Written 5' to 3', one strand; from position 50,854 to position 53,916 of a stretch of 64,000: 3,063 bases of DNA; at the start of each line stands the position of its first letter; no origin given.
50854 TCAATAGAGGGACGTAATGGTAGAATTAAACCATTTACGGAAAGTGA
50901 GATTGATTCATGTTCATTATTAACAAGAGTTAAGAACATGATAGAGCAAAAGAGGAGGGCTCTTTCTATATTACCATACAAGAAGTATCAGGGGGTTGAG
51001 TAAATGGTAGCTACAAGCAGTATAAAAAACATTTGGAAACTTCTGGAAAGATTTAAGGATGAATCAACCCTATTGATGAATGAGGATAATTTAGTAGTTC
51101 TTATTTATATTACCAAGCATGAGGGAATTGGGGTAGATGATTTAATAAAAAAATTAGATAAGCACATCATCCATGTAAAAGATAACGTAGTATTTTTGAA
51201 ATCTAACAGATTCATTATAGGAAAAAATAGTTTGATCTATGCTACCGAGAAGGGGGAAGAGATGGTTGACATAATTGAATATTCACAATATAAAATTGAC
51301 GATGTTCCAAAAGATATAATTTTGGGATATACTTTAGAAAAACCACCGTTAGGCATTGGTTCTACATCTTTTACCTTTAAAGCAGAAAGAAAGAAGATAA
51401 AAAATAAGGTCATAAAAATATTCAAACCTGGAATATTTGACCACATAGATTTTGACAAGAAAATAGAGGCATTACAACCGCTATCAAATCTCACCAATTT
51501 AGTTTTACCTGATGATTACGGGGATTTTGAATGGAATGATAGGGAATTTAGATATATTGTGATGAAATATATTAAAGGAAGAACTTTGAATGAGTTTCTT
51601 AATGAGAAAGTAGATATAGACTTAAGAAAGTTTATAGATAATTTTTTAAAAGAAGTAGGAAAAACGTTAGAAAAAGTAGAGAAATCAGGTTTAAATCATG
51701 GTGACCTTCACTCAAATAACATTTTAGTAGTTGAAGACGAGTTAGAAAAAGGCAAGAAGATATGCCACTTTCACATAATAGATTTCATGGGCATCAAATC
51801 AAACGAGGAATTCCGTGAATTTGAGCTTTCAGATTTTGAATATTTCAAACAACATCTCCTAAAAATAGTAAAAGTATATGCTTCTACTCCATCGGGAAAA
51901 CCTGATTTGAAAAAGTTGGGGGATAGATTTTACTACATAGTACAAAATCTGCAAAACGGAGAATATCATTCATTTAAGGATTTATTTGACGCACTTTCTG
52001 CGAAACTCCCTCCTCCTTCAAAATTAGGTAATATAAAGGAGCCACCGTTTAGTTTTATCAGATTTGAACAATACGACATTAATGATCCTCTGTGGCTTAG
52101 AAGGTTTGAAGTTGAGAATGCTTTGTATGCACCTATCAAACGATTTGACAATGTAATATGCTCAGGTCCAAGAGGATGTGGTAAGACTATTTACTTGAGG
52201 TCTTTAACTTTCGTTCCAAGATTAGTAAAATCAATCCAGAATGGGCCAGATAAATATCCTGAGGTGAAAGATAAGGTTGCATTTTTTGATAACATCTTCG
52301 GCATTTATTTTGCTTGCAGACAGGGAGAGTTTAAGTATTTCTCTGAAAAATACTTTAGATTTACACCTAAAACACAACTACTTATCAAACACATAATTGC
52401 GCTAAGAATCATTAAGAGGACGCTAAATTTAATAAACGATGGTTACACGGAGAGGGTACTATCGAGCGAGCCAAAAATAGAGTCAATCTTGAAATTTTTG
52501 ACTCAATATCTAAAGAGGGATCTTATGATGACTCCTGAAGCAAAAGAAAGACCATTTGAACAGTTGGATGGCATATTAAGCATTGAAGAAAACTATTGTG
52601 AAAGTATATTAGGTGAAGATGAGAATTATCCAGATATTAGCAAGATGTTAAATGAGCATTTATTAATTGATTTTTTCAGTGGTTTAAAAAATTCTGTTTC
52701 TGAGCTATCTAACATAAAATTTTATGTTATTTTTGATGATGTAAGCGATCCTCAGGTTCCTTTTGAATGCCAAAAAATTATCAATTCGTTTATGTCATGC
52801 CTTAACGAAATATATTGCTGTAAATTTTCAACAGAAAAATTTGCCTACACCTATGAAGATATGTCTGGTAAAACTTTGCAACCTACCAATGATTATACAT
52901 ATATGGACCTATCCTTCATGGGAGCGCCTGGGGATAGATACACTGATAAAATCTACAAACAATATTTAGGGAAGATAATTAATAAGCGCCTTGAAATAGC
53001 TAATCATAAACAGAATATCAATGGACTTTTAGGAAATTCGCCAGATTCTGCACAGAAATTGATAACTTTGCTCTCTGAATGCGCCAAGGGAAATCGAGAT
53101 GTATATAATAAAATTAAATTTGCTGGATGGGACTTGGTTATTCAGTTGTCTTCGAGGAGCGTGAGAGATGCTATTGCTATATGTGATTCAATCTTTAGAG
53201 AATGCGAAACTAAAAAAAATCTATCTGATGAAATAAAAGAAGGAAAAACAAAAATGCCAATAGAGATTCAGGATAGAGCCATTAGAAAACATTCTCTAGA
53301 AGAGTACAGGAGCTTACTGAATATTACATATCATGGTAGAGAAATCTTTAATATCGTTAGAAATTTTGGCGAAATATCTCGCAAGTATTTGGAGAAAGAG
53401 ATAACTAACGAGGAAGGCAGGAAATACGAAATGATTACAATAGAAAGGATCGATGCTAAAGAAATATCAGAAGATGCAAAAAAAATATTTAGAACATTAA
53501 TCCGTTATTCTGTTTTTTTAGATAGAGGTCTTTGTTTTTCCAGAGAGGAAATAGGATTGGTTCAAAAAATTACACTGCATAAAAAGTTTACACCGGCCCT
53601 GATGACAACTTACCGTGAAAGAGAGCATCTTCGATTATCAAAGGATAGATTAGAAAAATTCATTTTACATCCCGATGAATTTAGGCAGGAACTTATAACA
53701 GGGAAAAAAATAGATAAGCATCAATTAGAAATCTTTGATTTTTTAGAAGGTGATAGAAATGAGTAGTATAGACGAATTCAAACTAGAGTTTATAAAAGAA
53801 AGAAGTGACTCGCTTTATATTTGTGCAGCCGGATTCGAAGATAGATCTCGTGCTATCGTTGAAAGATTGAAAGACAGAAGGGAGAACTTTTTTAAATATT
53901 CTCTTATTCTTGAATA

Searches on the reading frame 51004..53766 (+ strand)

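Call 16: search_protein_families(library=pfam, proteins=[window:51004-53766:+])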
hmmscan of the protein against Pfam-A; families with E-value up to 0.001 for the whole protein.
window:51004-53766:+ (920 aa): 4 families
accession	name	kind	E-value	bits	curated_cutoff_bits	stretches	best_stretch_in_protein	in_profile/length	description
PF24389.1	ORC-CDC6-like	-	3e-28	99.4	27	2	374-681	25-323/571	ORC-CDC6-like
PF00069.31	Pkinase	-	6.2e-07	29.5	31.7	1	116-260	7-146/263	Protein kinase domain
PF07714.23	PK_Tyr_Ser-Thr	-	2.5e-05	24.2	23.1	1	155-259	50-149/258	Protein tyrosine and serine/threonine kinase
PF03109.22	ABC1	-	0.00012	21.8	22.9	0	183-261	143-211/244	ABC1 atypical kinase-like domain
